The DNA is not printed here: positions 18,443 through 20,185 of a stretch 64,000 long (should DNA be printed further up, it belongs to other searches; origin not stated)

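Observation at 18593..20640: AT-rich islet encoding a propeller-reduced prolyl-oligopeptidase-family peptidase and a stand-alone NUDIX hydrolase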

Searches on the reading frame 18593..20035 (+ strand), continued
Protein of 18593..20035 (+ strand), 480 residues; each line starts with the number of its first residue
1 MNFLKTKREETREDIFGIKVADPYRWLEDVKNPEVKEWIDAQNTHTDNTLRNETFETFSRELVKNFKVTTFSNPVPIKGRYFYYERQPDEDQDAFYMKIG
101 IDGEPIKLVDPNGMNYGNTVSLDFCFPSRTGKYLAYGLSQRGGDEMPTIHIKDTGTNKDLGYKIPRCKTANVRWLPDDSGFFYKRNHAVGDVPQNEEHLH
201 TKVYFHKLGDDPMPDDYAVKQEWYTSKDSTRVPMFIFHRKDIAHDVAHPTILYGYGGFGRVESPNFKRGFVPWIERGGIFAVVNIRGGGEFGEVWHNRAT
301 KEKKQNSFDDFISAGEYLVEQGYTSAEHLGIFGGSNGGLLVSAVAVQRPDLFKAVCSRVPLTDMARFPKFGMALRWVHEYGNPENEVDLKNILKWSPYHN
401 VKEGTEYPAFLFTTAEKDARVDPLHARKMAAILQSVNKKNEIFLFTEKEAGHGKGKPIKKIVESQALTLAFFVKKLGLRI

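Call 15: find_encoding_contigs(protein=P0112, flank=10000, max_places=2)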
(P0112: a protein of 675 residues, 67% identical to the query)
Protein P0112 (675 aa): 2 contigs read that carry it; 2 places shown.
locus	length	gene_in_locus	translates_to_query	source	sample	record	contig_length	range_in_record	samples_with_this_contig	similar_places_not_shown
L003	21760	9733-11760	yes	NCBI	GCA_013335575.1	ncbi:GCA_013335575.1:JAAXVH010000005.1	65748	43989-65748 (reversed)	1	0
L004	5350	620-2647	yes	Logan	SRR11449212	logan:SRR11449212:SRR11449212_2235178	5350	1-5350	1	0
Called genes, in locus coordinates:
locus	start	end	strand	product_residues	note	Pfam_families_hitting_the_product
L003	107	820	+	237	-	-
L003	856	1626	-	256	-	-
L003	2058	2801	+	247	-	PF00106:adh_short, PF08659:KR, PF23441:SDR, PF13561:adh_short_C2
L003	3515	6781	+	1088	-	PF04851:ResIII, PF00270:DEAD, PF18766:SWI2_SNF2, PF00271:Helicase_C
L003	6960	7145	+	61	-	-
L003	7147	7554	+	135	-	-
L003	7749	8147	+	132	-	PF01042:Ribonuc_L-PSP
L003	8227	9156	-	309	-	-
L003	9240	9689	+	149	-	PF10604:Polyketide_cyc2 (weak), PF03364:Polyketide_cyc (weak)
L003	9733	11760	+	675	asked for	PF02897:Peptidase_S9_N, PF00326:Peptidase_S9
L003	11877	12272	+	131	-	PF00856:SET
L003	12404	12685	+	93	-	PF12728:HTH_17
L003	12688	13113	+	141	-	PF02661:Fic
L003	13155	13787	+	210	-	PF03575:Peptidase_S51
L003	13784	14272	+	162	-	PF13302:Acetyltransf_3 (weak), PF13673:Acetyltransf_10 (weak), PF00583:Acetyltransf_1, PF13508:Acetyltransf_7, PF08445:FR47 (faint)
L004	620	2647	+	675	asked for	PF02897:Peptidase_S9_N, PF00326:Peptidase_S9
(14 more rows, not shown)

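Call 17: find_encoding_contigs(protein=P0009, flank=8000, max_places=2)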
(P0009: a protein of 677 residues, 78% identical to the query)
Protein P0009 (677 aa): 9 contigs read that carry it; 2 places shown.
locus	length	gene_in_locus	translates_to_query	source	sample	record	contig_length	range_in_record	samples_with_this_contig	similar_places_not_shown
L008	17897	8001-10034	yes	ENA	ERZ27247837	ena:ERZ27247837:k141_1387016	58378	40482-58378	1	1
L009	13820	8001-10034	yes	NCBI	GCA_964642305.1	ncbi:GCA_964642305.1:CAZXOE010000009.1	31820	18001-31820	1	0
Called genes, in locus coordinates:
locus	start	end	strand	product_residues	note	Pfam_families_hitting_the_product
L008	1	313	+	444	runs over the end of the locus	PF13393:tRNA-synt_His, PF03129:HGTP_anticodon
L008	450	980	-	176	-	PF00583:Acetyltransf_1 (weak)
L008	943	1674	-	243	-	PF24827:AstE_AspA_cat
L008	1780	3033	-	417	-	PF00665:rve (weak)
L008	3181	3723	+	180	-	PF18306:LDcluster4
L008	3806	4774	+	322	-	PF00156:Pribosyltran (weak)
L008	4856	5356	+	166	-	PF00293:NUDIX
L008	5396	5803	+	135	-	-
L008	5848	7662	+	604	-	PF02463:SMC_N (faint), PF00664:ABC_membrane, PF00005:ABC_tran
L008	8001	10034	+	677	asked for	PF02897:Peptidase_S9_N, PF26550:Tricorn_2nd (faint), PF00326:Peptidase_S9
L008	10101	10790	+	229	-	-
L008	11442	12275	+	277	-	-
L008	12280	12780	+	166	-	PF00293:NUDIX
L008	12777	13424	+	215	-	-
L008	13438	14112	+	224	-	PF01797:Y1_Tnp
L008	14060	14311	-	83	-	-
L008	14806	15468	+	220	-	PF01553:Acyltransferase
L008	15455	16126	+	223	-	PF12710:HAD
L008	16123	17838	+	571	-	PF00512:HisKA, PF02518:HATPase_c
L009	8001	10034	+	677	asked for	PF02897:Peptidase_S9_N, PF26550:Tricorn_2nd (faint), PF00326:Peptidase_S9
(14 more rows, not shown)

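Call 20: predict_structure(alignment_id=A1)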
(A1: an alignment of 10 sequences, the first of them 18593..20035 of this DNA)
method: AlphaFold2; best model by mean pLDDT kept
length: 480 residues; sequences in the alignment: 10
mean_pLDDT: 50.8   pTM: 0.45
mean pLDDT of the five models: 50.8, 48.7, 44.5, 43.4, 40.7
residues with pLDDT >= 90: 2; 70-90: 92; 50-70: 110; < 50: 276
segments of 3 or more residues with pLDDT < 50: 1-30, 37-39, 41-78, 143-145, 167-214, 256-264, 287-295, 334-339, 356-480
pLDDT, mean of each block of 10 residues (from residue 1): 32 33 42 51 42 41 43 44 68 70 73 55 63 69 55 72 49 39 34 35 33 56 72 75 79 54 53 74 57 49 63 86 84 50 61 50 34 35 41 34 26 36 41 40 31 35 41 37
secondary structure, 60 per line:
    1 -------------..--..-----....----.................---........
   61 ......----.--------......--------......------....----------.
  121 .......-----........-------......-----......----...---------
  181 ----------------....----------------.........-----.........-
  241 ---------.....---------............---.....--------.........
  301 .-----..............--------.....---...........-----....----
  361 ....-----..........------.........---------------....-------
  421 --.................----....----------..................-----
elements in order: H25-28 H33-49 H53-66 E80-85 E94-99 E106-109 E120-127 E133-140 E148-153 E159-164 H197-200 E217-225 E231-239 E250-254 H264-275 E279-283 H292-301 H307-320 E329-333 H337-347 E353-356 H361-364 H370-379 H386-394 E410-413 H423-439 E444-447 H458-475
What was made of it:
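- Tried and rejected: The first AlphaFold2 run, with a 10-sequence alignment, gave pLDDT 50.8 and was discarded (call 20).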

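Call 28: find_related_loci(query=P0002, collection=genome_contigs, flank=4000)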
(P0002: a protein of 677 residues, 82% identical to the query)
Query P0002 (677 aa) in genome_contigs; peptide patterns used: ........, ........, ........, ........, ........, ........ (x = any residue, [..] = any of these).
559 stretches matched a pattern; 373 encode a relative of the query (tblastn E <= 1e-3); the best 80 are kept; 80 distinct loci.
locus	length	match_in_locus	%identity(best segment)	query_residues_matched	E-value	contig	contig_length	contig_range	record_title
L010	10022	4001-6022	68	1-675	0e+0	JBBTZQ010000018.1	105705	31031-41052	MAG: Patescibacteria group bacterium isolate H41-bin181_1 H41_bin181_1_000000000018, whole genome shotgun sequence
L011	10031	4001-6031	65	1-677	0e+0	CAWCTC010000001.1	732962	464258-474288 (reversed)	MAG: uncultured bacterium isolate MFD01476.bin.2.188 genome assembly, contig: contig_65275, whole genome shotgun sequenc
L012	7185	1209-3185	61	17-677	0e+0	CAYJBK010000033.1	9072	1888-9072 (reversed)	MAG TPA_asm: uncultured Candidatus Saccharibacteria bacterium isolate ERP119705_co9_194 genome assembly, contig: NODE_10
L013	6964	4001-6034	58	1-677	0e+0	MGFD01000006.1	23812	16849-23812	MAG: Candidatus Uhrbacteria bacterium RIFOXYB2_FULL_45_11 rifoxyb2_full_scaffold_1368, whole genome shotgun sequence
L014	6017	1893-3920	59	1-676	0e+0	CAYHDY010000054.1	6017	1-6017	MAG TPA_asm: uncultured Gammaproteobacteria bacterium isolate ERP119702_co1_211 genome assembly, contig: NODE_19574_leng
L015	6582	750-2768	58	1-675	0e+0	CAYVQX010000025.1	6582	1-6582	MAG TPA_asm: uncultured Candidatus Saccharibacteria bacterium isolate SRP135725_co1_167 genome assembly, contig: NODE_17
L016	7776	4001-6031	60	1-677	0e+0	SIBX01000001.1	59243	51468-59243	MAG: Candidatus Paceibacterota bacterium isolate Baikal-deep-G188 BACOMB-C1937, whole genome shotgun sequence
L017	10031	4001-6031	46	2-677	0e+0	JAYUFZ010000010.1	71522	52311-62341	MAG: bacterium isolate GFS_7960 GFS_7960_9, whole genome shotgun sequence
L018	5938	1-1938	47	30-673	0e+0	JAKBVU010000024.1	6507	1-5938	MAG: bacterium isolate TL1-2.bin20 NODE_13026_length_6507_cov_16.3563, whole genome shotgun sequence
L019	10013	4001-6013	40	4-668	2e-160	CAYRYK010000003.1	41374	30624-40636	MAG TPA_asm: uncultured Gammaproteobacteria bacterium isolate SRP216815_co1_67 genome assembly, contig: NODE_994_length_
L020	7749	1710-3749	40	1-675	3e-160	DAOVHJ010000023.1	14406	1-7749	MAG TPA_asm: Candidatus Heimdallarchaeota archaeon isolate CSMAG_1338 CSMAG_1338_k141_224491_length_14406_cov_12.8948, w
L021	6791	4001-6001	38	4-675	4e-160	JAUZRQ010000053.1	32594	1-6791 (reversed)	MAG: candidate division KSB1 bacterium isolate GS19_ROV16_BS04-AMOR20_M0784 AMOR20_M0784_contig53, whole genome shotgun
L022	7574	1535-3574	40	1-675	1e-159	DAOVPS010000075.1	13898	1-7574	MAG TPA_asm: Candidatus Heimdallarchaeota archaeon isolate CSMAG_1555 CSMAG_1555_k141_1497312_length_13898_cov_39.0690,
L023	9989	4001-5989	39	4-673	9e-160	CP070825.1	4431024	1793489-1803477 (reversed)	MAG: Candidatus Aminicenantes bacterium isolate bin112 chromosome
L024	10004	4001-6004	41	2-675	2e-159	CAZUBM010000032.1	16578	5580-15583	MAG TPA_asm: uncultured Nitrososphaerota archaeon isolate binchicken_co349_52 genome assembly, contig: NODE_908_length_1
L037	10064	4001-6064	38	1-675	4e-154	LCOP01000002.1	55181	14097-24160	MAG: Parcubacteria group bacterium GW2011_GWA1_47_8 UY07_C0002, whole genome shotgun sequence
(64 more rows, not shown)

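Call 47: predict_structure(alignment_id=A2)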
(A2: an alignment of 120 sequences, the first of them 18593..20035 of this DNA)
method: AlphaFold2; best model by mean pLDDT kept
length: 480 residues; sequences in the alignment: 120
mean_pLDDT: 86.2   pTM: 0.85
mean pLDDT of the five models: 86.2, 85.9, 83.1, 82.5, 80.2
residues with pLDDT >= 90: 255; 70-90: 179; 50-70: 34; < 50: 12
segments of 3 or more residues with pLDDT < 50: 207-216
pLDDT, mean of each block of 10 residues (from residue 1): 60 90 90 93 96 96 90 88 92 94 94 88 89 91 79 92 82 80 79 70 52 47 90 85 82 80 71 90 85 87 94 96 95 90 96 93 82 75 93 94 96 86 90 95 92 81 95 94
secondary structure, 60 per line:
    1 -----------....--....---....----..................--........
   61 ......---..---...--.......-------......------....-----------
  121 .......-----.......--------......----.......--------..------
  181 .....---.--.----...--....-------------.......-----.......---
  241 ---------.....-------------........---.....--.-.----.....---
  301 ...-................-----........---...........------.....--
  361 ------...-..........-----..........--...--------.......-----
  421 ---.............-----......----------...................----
elements in order: E12-15 E18-21 H25-28 H33-50 H53-66 E75-77 E80-86 E94-99 E106-109 E121-127 E133-139 E148-153 E158-164 E181-185 E202-205 E219-225 E231-237 E250-254 H268-275 E279-283 H293-297 H305-320 E329-333 H337-347 E354-358 H371-380 H386-395 E409-415 H424-436 E442-447 H458-476
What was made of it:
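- On S9A prolyl oligopeptidase (Pfam PF00326 + PF02897): Helices 33-50 and 53-66 are modelled with pLDDT of 90 or more (call 47). The model has blades 1 and 2 plus three strands of blade 3 (call 47).
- The junction, residues 207-216, has pLDDT below 50 (call 47).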
